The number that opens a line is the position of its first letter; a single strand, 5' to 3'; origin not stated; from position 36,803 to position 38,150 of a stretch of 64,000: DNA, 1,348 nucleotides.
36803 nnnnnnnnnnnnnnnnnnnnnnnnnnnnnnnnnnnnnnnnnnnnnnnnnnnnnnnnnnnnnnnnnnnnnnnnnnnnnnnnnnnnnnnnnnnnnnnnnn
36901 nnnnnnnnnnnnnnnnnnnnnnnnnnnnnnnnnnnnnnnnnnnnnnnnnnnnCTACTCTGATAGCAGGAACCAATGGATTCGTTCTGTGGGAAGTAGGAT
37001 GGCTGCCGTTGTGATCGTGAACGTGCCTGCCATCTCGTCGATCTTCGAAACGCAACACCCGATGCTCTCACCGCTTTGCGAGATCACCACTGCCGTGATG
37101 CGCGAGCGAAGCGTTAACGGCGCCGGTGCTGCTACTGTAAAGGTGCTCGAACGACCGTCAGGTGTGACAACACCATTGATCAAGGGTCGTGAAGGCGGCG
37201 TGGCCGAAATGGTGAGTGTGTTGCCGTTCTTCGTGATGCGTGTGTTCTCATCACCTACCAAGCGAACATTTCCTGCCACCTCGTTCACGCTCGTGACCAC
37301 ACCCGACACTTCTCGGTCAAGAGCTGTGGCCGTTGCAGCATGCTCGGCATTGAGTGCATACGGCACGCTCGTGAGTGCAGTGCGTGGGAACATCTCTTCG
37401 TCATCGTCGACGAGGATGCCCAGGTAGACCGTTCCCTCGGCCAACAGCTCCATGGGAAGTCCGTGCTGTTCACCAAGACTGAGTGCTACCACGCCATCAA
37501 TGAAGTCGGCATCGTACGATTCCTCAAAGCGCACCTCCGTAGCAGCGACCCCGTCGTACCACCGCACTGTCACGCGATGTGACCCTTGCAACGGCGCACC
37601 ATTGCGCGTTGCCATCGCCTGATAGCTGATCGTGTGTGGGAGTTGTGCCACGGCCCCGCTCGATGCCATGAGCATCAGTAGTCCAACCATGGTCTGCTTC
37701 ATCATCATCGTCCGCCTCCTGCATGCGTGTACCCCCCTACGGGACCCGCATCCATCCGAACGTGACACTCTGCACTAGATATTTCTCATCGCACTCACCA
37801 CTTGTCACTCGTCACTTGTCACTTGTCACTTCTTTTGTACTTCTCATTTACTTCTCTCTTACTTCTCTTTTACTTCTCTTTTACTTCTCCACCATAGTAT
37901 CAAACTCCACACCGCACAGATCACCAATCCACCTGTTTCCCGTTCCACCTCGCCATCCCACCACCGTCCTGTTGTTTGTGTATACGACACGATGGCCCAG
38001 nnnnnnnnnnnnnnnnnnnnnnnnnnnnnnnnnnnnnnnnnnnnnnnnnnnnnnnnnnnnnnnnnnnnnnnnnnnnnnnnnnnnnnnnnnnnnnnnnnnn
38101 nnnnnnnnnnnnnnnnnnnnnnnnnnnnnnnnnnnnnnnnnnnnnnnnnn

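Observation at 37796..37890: Compound short tandem repeat (heptamer x4-5 plus 11-mer x4) upstream of the fibre operon and within a gene's 3' end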

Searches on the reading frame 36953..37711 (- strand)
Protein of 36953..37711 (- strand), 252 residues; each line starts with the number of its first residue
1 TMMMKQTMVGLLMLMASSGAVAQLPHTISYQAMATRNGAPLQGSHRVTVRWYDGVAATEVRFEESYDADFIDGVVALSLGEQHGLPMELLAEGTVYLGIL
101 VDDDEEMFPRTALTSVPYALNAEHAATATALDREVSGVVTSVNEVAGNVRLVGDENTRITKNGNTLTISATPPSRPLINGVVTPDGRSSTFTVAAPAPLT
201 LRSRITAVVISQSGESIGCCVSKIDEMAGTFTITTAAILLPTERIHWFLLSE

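Call 7: search_protein_families(library=pfam, proteins=[window:36953-37711:-], max_evalue=0.01)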
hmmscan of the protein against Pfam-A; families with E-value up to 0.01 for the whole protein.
window:36953-37711:- (252 aa): 0 families

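Call 15: find_homologous_proteins(query=window:36953-37708:-)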
Query window:36953-37708:- (251 aa): 9 proteins with E <= 0.001 among 2033 candidates.
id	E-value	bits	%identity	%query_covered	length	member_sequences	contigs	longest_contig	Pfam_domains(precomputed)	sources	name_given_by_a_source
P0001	8.0e-149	512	94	100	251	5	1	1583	-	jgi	-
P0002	4.7e-126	437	81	100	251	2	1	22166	-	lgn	-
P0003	7.7e-122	423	79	100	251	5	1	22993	-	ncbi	ncbi:hypothetical protein BH10BAC6_BH10BAC6_13810 [soil metagenome]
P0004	4.7e-92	326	63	99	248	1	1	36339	-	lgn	-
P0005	2.9e-56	209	67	63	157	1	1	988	-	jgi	jgi:hypothetical protein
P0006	3.5e-17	81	35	66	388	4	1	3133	-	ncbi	ncbi:MAG: hypothetical protein ABIR47_10375, partial [Candidatus Kapaibacterium sp.]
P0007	4.2e-14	71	30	71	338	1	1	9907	-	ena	-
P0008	7.9e-9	54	38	42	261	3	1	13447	-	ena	-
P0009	4.7e-5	41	33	48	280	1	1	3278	-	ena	-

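Call 16: find_encoding_contigs(protein=P0001, flank=4000)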
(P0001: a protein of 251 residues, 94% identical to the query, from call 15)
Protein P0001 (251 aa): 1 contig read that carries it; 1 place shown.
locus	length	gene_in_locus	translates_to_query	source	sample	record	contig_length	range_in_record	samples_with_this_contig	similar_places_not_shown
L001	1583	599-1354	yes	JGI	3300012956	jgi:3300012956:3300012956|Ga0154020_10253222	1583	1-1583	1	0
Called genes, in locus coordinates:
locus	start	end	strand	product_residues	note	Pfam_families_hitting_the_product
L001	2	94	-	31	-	?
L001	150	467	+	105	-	PF15071:TMEM220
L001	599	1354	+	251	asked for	-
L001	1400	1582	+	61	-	?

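Call 17: find_encoding_contigs(protein=P0002, flank=4000)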
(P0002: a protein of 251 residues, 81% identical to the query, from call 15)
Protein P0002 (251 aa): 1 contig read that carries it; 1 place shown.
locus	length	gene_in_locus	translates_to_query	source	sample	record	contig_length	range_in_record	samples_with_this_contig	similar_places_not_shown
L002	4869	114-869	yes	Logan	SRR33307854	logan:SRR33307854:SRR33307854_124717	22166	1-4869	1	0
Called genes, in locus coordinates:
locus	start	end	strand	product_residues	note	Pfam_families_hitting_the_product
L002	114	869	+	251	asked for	-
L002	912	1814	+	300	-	-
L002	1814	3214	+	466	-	-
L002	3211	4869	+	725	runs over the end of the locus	-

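Call 18: find_encoding_contigs(protein=P0003, flank=4000)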
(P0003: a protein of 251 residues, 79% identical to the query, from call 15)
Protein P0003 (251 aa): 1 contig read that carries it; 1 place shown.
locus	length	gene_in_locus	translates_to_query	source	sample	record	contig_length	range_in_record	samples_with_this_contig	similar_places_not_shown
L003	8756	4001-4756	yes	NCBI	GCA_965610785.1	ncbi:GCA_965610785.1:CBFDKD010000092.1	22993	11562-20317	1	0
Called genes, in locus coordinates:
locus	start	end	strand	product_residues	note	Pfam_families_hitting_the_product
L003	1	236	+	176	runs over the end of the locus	PF01066:CDP-OH_P_transf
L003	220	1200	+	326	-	PF02881:SRP54_N, PF00005:ABC_tran (faint), PF13604:AAA_30 (weak), PF00448:SRP54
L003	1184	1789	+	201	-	-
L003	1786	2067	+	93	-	-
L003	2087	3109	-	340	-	PF00248:Aldo_ket_red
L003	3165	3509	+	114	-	PF15071:TMEM220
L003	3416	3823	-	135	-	-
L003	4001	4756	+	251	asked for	-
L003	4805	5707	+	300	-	-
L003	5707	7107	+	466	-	-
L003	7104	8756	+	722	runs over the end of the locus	-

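Call 19: find_encoding_contigs(protein=P0004, flank=4000)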
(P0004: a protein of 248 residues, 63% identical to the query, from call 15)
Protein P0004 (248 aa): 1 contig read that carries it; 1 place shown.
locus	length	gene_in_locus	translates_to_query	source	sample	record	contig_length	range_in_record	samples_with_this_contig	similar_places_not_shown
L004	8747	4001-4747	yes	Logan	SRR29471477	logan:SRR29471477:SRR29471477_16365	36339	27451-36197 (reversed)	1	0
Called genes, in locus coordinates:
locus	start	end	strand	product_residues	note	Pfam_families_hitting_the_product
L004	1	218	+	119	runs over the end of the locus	?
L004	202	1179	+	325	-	PF02881:SRP54_N, PF13191:AAA_16 (weak), PF13604:AAA_30 (weak), PF00448:SRP54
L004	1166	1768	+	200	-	-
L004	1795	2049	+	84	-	-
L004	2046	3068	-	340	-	PF00248:Aldo_ket_red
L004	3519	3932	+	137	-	PF00583:Acetyltransf_1, PF13673:Acetyltransf_10, PF13508:Acetyltransf_7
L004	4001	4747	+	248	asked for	-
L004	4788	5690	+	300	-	-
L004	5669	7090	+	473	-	-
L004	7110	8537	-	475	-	PF00144:Beta-lactamase, PF13860:FlgD_ig (faint)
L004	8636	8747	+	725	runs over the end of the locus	-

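Call 25: find_related_loci(query=window:36953-37708:-, collection=metagenome_contigs, flank=3000)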
Query window:36953-37708:- (251 aa) in metagenome_contigs; peptide patterns used: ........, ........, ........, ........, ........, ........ (x = any residue, [..] = any of these).
141 stretches matched a pattern; 1 encode a relative of the query (tblastn E <= 1e-3); 1 distinct loci.
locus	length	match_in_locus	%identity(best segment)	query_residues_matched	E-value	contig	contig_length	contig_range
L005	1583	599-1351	94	1-251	1e-176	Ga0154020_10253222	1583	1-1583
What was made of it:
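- Tried and rejected: The metagenome scan with the first operon protein returned only the contig already in hand (call 25).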

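Call 43: search_protein_families(library=ncbifam, proteins=[window:36953-37708:-], max_evalue=0.1)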
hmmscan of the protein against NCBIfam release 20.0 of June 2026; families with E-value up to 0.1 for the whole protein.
window:36953-37708:- (251 aa): 1 family
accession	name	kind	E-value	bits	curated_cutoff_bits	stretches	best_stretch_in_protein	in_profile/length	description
NF053851.1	Bdello_MAT_N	subfamily_domain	0.086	12.6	60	0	105-129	127-148/162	mosaic adhesive trimer family chimeric fiber protein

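Call 44: find_encoding_contigs(protein=P0006, flank=2500)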
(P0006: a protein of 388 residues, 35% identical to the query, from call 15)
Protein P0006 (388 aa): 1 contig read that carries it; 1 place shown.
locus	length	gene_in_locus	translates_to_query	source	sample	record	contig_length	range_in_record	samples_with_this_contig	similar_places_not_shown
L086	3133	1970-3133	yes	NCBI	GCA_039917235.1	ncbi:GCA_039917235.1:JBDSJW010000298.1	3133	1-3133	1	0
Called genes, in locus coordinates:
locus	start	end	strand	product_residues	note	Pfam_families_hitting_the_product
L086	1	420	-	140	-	PF13191:AAA_16, PF13401:AAA_22 (weak)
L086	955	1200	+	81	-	PF13248:Zn_ribbon_3 (faint), PF12773:DZR, PF14803:Zn_ribbon_Nudix (faint)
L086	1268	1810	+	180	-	-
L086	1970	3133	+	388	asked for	?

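Call 45: find_encoding_contigs(protein=P0007, flank=2500)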
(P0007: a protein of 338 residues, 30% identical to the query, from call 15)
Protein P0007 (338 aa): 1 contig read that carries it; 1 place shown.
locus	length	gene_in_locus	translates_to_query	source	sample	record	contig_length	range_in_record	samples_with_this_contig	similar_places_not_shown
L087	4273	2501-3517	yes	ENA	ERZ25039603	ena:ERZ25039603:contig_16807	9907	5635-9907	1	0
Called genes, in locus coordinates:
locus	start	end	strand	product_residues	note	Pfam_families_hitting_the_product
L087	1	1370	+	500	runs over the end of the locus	-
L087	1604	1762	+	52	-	-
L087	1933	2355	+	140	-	-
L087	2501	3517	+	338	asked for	-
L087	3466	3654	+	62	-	-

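Call 69: list_cluster_members(proteins=[P0001, P0002, P0003, P0004])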
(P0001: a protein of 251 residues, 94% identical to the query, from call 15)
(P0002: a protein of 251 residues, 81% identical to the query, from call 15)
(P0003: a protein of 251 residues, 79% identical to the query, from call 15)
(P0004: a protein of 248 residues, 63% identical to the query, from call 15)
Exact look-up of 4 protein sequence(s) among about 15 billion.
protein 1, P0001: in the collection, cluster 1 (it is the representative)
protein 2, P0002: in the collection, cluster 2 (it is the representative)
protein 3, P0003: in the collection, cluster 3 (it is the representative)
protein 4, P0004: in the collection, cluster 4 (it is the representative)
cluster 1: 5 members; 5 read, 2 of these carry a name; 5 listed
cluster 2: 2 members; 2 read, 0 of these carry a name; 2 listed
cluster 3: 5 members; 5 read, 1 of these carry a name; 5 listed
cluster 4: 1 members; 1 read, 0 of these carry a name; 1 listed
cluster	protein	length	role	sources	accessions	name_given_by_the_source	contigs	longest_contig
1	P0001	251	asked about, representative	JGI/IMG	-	-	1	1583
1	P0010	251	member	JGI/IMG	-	hypothetical protein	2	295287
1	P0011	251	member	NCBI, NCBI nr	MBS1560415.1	MAG: hypothetical protein JSS89_02295 [Bacteroidetes bacterium] | hypothetical protein [Bacteroidota bacterium]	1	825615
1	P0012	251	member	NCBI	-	-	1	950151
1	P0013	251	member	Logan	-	-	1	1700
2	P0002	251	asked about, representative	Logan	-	-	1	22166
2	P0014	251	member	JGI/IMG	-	-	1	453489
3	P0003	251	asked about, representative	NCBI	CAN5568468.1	hypothetical protein BH10BAC6_BH10BAC6_13810 [soil metagenome]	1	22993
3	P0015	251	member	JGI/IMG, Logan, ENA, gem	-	-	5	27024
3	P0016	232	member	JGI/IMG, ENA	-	-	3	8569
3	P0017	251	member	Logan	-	-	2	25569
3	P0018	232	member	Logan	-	-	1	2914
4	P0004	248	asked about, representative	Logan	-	-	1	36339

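Call 71: find_encoding_contigs(protein=P0013, flank=1500)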
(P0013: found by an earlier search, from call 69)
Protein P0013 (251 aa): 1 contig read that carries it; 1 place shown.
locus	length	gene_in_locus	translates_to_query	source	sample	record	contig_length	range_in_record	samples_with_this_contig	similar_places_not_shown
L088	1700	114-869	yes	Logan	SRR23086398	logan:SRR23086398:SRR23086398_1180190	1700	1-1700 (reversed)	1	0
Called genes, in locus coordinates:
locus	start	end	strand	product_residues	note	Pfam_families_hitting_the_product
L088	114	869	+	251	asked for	-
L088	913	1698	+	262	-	?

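Call 72: find_encoding_contigs(protein=P0010, flank=1500)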
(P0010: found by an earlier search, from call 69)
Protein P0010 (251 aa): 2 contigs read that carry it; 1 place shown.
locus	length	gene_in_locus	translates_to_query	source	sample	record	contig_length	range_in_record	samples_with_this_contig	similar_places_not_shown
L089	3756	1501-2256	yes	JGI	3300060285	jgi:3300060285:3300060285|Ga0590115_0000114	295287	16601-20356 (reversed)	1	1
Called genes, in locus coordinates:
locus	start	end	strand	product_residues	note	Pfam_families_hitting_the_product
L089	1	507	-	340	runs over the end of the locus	PF00248:Aldo_ket_red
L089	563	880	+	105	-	PF15071:TMEM220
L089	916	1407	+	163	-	-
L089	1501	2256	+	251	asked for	-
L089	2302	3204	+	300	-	-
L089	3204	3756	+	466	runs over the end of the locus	-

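Call 75: find_encoding_contigs(protein=P0014, flank=1500)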
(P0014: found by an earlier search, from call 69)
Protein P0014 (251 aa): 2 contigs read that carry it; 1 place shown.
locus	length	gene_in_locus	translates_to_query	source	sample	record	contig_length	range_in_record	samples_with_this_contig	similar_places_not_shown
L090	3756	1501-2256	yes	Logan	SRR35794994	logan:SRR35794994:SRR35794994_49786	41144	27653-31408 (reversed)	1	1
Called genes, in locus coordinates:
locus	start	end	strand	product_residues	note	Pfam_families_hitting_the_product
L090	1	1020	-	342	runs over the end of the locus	PF00248:Aldo_ket_red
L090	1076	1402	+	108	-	PF15071:TMEM220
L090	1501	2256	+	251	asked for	-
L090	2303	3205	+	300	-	-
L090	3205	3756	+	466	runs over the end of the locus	-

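Call 76: find_encoding_contigs(protein=P0015, flank=1500, max_places=10)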
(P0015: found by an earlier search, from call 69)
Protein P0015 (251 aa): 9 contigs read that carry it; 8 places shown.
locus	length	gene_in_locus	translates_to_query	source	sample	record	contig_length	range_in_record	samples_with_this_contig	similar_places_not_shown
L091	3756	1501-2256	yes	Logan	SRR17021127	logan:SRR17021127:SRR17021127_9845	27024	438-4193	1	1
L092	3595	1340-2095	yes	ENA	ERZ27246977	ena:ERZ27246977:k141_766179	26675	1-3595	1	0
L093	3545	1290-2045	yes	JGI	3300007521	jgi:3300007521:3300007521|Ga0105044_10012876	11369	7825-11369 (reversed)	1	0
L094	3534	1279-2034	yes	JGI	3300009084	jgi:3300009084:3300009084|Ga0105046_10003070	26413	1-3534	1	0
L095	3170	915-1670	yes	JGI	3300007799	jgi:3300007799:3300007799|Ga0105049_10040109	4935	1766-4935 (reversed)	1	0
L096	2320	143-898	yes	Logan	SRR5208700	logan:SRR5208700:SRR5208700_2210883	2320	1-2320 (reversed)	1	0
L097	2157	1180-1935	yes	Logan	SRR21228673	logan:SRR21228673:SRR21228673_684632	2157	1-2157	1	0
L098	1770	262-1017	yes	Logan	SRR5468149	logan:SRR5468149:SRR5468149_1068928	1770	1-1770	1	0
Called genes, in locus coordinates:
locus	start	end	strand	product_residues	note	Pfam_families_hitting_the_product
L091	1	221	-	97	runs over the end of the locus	PF05015:HigB-like_toxin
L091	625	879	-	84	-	PF01610:DDE_Tnp_ISL3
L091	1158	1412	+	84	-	-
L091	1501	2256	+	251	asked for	-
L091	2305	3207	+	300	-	-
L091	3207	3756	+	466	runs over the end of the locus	-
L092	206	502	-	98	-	PF01610:DDE_Tnp_ISL3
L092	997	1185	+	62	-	-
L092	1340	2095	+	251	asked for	-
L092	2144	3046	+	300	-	-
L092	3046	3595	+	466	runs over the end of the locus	-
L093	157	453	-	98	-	PF01610:DDE_Tnp_ISL3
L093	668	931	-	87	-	-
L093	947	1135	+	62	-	-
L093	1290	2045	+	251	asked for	-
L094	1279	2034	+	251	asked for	-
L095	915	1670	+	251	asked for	-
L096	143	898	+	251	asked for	-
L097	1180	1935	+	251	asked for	-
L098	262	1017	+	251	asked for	-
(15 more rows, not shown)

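Call 84: search_solved_structures(query=window:36956-37708:-, max_evalue=1)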
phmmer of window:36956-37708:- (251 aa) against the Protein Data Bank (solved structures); distinct sequences matched with E-value up to 1: 2.
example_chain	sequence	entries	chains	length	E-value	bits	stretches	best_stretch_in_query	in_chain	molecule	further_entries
6xkw_h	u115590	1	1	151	0.081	15.8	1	10-117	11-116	Cytochrome c oxidase, Cbb3-type, biogenesis protein CcoH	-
8ii8_A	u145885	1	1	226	0.22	14.4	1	110-180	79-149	Chromoprotein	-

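Call 85: search_protein_families(library=phrogs, proteins=[window:36956-37708:-], max_evalue=0.01)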
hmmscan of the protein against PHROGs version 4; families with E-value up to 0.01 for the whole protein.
window:36956-37708:- (251 aa): 0 families

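Call 93: predict_structure(alignment_id=A3)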
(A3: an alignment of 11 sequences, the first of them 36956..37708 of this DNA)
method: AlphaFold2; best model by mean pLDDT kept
length: 251 residues; sequences in the alignment: 11
mean_pLDDT: 43.4   pTM: 0.41
mean pLDDT of the five models: 43.4, 42.2, 42.0, 40.2, 38.8
residues with pLDDT >= 90: 1; 70-90: 25; 50-70: 55; < 50: 170
segments of 3 or more residues with pLDDT < 50: 1-23, 106-108, 113-251
pLDDT, mean of each block of 10 residues (from residue 1): 33 31 53 58 82 59 80 62 59 61 58 35 27 23 26 37 42 32 34 38 34 29 33 33 26 25
secondary structure, 60 per line:
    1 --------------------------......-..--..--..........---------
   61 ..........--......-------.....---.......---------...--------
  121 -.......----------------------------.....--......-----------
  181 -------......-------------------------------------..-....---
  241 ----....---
elements in order: E27-32 E42-51 E61-70 E73-78 H86-90 E94-100 E110-112 H122-128 E157-161 E164-169 E188-193 E234-237 E245-248
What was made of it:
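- Tried and rejected: The AF2 model of gene 1 was too poor (pLDDT 43) for a fold search (call 93).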

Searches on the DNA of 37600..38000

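Call 38: search_rna_families(source=window, start=37600, end=38000, threshold=evalue, max_evalue=10)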
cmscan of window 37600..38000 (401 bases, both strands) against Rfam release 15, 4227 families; matches with E-value up to 10: 3.
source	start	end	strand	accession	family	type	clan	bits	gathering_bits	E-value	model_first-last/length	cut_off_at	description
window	37718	37794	-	RF01630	ceN40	Gene; snRNA; snoRNA; CD-box;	-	13.3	35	1.6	1-123/123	no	Nematode snoRNA ceN40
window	37912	37962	+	RF01974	H19_3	Gene; lncRNA;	-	12.1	46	6.6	63-116/116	no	H19 conserved region 3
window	37681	37755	-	RF01134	sR30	Gene; snRNA; snoRNA; CD-box;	-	10.7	38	3.3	1-57/57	no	Small nucleolar RNA sR30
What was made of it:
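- On Known structured RNA family (Rfam): Only chance-level hits with E > 1 were found in 37600-38000 (call 38).
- Tried and rejected: Rfam gave only chance hits (call 38).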
